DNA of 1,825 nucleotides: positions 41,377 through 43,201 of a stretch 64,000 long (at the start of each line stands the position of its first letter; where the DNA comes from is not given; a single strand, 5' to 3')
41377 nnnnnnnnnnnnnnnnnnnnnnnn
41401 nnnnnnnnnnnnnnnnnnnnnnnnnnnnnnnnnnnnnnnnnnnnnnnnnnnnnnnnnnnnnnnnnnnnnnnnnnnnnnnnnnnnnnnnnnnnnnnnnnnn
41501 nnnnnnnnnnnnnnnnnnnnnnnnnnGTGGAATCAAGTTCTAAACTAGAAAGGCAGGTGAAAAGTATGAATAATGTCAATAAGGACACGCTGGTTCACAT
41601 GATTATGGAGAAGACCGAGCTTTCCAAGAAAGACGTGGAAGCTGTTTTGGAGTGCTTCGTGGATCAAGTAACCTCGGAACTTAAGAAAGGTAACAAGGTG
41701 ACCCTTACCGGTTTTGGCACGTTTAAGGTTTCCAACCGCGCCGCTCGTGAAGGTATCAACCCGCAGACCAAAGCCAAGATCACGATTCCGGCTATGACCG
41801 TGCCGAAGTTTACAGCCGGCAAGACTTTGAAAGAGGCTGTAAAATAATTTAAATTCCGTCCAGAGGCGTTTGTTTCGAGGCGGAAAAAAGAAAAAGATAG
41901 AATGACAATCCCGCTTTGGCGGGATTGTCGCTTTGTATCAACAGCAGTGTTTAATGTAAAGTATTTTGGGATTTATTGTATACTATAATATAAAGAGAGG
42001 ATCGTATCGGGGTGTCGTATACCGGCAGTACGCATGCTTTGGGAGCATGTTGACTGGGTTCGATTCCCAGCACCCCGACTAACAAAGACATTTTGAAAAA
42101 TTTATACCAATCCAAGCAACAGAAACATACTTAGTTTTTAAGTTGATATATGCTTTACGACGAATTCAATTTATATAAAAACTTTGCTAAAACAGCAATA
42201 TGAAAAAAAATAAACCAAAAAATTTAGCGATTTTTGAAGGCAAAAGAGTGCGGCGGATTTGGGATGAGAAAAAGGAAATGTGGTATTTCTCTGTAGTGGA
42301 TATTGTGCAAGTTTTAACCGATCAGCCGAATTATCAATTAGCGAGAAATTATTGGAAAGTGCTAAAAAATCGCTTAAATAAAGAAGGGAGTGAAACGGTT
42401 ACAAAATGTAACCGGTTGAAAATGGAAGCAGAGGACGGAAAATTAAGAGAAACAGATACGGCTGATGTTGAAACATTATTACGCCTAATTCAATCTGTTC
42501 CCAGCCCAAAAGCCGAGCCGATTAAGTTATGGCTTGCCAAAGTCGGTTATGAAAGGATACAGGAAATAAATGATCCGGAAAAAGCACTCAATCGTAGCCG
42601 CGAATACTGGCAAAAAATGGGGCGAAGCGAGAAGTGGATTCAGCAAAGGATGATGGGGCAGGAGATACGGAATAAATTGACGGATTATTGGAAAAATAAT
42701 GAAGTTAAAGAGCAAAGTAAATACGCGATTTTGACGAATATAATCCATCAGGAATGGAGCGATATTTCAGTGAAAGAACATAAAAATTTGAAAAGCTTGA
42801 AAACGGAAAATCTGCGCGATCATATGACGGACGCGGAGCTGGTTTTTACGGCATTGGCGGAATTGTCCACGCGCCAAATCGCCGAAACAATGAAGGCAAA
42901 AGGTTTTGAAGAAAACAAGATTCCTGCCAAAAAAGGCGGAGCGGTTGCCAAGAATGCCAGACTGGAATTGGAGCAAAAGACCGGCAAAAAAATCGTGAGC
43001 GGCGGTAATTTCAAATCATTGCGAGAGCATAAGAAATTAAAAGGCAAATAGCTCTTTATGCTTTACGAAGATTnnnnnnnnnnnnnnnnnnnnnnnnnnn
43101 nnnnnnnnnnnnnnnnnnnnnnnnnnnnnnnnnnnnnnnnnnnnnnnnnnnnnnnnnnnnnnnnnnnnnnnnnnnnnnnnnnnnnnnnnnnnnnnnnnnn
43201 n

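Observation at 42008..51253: About 9-kb tRNA-flanked accessory island packed with defence/TA-like modules and orphan genes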

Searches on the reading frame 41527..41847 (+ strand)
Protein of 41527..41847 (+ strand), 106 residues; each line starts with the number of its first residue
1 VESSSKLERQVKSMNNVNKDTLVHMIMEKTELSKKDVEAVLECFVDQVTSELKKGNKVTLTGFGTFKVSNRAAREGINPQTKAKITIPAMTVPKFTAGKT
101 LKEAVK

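Call 5: search_protein_families(library=pfam, proteins=[window:41527-41847:+], max_evalue=0.01)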
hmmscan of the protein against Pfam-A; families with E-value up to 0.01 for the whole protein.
window:41527-41847:+ (106 aa): 5 families
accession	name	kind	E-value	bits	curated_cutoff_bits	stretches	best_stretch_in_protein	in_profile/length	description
PF00216.26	Bac_DNA_binding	-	4.9e-33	113.7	22.4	1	17-106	1-90/90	Bacterial DNA-binding protein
PF18291.6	HU-HIG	-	1.1e-12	48.5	26.2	1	6-106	21-119/125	HU domain fused to wHTH, Ig, or Glycine-rich motif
PF18175.6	HU-CCDC81_bac_2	-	3.6e-07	30.4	35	1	22-70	3-51/70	CCDC81-like prokaryotic HU domain 2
PF14908.11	HU-CCDC81_euk_1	-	8.9e-06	26.1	26.1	1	27-98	14-84/89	CCDC81 eukaryotic HU domain 1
PF14848.11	HU-DNA_bdg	-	0.001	19.5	30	1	11-105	23-114/124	DNA-binding domain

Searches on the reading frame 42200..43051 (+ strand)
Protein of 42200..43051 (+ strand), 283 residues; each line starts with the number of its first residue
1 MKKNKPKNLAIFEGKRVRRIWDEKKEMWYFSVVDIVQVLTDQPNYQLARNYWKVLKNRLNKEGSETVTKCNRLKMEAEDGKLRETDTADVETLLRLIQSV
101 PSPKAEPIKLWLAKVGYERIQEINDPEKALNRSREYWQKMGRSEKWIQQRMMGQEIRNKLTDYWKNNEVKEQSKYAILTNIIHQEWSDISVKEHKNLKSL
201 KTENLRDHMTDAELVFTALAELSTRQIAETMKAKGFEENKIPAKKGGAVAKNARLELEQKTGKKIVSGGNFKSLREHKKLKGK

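Call 4: search_protein_families(library=pfam, proteins=[window:42200-43051:+], max_evalue=0.01)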
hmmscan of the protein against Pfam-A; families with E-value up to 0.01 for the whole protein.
window:42200-43051:+ (283 aa): 1 family
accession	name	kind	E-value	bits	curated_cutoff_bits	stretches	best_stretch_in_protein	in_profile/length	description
PF02498.22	Bro-N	-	1.9e-07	32.1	25.6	1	17-114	2-92/96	BRO family, N-terminal domain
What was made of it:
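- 42200..43051 (+): 283-aa Bro-N domain protein, PADLOC candidate PDC-S13. Pfam Bro-N E 1.9e-7 (call 4).
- Checked: The 42200-43051 gene has a Bro-N domain (Pfam E 1.9e-7, call 4).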

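Call 6: search_protein_families(library=padloc, proteins=[window:42200-43051:+], max_evalue=0.01)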
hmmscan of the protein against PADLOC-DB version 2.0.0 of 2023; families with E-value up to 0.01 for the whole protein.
window:42200-43051:+ (283 aa): 2 families
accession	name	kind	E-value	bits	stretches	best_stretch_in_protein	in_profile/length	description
PDLC04920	PDC-S13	-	8.5e-122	403.9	1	6-279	4-274/286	-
PDLC04841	PDC-S04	-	5.6e-31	106.3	1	7-113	5-111/292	-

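Call 7: search_protein_families(library=ncbifam, proteins=[window:42200-43051:+], max_evalue=0.01)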
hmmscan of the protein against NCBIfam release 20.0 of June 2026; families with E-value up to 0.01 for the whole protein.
window:42200-43051:+ (283 aa): 0 families

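Call 8: search_protein_families(library=phrogs, proteins=[window:42200-43051:+], max_evalue=0.01)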
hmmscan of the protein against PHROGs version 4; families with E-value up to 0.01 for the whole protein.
window:42200-43051:+ (283 aa): 2 families
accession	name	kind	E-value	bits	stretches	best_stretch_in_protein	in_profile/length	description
phrog_15286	-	unknown function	2.2e-92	309.9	1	7-271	5-266/274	-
phrog_28094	-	unknown function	1.3e-10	42.3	1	214-270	1-57/66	-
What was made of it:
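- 42200..43051 (+): PDC-S13 E 8.5e-122, covering 4-274 of 286 profile positions (call 6). phrog_15286 E 2.2e-92 (call 8).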

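Call 53: list_cluster_members(proteins=[window:42200-43051:+, window:44469-45110:+, window:47823-48308:+, window:48924-49424:-, window:51278-53845:+, window:46136-46858:+, window:38062-39633:-])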
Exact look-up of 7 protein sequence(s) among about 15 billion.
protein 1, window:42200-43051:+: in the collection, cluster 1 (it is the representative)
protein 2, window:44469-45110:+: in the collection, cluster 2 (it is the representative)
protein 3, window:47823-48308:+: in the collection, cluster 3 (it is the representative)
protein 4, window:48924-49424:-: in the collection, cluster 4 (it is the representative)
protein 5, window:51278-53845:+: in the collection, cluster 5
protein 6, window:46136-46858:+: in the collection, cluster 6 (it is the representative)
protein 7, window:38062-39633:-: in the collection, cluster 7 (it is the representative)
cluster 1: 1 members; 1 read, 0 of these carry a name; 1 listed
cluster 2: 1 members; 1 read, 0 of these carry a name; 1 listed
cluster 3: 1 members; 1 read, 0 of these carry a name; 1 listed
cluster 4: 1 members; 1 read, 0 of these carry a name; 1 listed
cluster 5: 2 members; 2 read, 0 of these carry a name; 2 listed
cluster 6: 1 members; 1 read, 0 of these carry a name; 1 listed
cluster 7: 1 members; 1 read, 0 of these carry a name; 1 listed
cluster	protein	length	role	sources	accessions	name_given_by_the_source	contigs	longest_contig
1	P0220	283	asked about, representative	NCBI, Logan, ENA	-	-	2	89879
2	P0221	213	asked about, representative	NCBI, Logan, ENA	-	-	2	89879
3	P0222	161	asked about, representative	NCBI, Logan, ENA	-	-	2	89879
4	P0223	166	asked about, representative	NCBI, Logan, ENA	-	-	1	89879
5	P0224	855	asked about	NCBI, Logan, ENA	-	-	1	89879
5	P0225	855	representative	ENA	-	-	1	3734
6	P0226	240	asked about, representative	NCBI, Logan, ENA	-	-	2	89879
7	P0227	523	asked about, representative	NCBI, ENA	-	-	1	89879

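Call 76: search_dna_similar(query=window:42200-43051:+, collection=phages, mode=protein, max_rows=12)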
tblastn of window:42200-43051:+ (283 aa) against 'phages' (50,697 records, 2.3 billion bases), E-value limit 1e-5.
Records with a match: 4; places in all: 4; records where one place covers at least 80% of the query: 2.
Best place of each record, by identity: <60% 4.
By first word of the organism name: Bacteriophage 4.
By host as written in the record: - 4.
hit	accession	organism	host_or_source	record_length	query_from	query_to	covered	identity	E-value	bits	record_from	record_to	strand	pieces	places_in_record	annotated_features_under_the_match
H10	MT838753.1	Bacteriophage sp.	human fecal samples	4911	9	275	94%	51.3%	2e-80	269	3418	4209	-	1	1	record has no annotation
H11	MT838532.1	Bacteriophage sp.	human fecal samples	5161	9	274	94%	49.8%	3e-78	263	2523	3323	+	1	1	record has no annotation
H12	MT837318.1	Bacteriophage sp.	human fecal samples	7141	9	176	59%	39.9%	1e-35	140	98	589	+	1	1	record has no annotation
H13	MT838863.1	Bacteriophage sp.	human fecal samples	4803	156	274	42%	47.9%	1e-25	111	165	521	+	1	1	record has no annotation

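Call 82: search_dna_similar(query=window:42200-43051:+, collection=plasmids, mode=protein, max_rows=12)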
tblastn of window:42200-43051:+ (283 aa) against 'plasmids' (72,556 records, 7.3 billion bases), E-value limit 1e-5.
Records with a match: 25; places in all: 28; records where one place covers at least 80% of the query: 9.
Best place of each record, by identity: <60% 25.
By first word of the organism name: Chondrinema 11; Candidatus 4; Haliscomenobacter 2; Phocaeicola 2; Parabacteroides 2; Arcobacter 1; Hymenobacter 1; Treponema 1; Planktothrix 1.
By predicted mobility (MOB-suite, as given by PLSDB): non-mobilizable 23; mobilizable 2.
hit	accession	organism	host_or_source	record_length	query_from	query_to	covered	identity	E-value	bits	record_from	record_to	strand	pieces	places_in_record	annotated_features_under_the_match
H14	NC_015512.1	Haliscomenobacter hydrossis DSM 1100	activated sludge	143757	6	273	95%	53.0%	2e-76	259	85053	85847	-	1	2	Bro-N domain-containing protein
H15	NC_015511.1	Haliscomenobacter hydrossis DSM 1100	activated sludge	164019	6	273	95%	53.0%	4e-76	259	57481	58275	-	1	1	Bro-N domain-containing protein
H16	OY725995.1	Phocaeicola massiliensis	-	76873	9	273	94%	52.5%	9e-87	289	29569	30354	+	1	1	record has no annotation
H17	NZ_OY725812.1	Parabacteroides distasonis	-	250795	1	279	99%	48.7%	2e-83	280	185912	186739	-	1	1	Bro-N domain-containing protein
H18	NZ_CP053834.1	Arcobacter cloacae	cell culture,Sewage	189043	3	279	98%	48.7%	2e-76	259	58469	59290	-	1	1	Bro-N domain-containing protein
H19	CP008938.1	Candidatus Paracaedimonas acanthamoebae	Acanthamoeba polyphaga HN-3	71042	9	281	96%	46.2%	1e-68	237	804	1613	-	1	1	phage antirepressor protein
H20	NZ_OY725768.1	Parabacteroides distasonis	-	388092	9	273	93%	47.7%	8e-62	263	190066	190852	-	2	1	none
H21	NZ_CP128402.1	Candidatus Chlorohelix allophototropha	Single colony of Candidatus Chlorohelix ...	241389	7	271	94%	44.4%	4e-62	218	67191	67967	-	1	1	Bro-N domain-containing protein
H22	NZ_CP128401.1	Candidatus Chlorohelix allophototropha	Single colony of Candidatus Chlorohelix ...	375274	14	271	91%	43.8%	5e-57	204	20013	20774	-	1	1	Bro-N domain-containing protein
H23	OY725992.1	Phocaeicola massiliensis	-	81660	33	247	76%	48.8%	2e-59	210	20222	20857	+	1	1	record has no annotation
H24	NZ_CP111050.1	Chondrinema litorale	Seaweed,red alga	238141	11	155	51%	45.2%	6e-26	114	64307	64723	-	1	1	BRO family protein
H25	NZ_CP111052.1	Chondrinema litorale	Seaweed,red alga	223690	4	122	42%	47.5%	3e-23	106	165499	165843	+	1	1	BRO family protein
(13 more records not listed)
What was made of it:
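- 42200..43051 (+): About 50% identical homologues lie on plasmids of several phyla (call 82).
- Checked: Homologues are annotated only as Bro-N or antirepressor proteins (call 82).
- Tried and rejected: NCBIfam gave no hit (call 7), and plasmid homologues are named only Bro-N or antirepressor (call 82).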
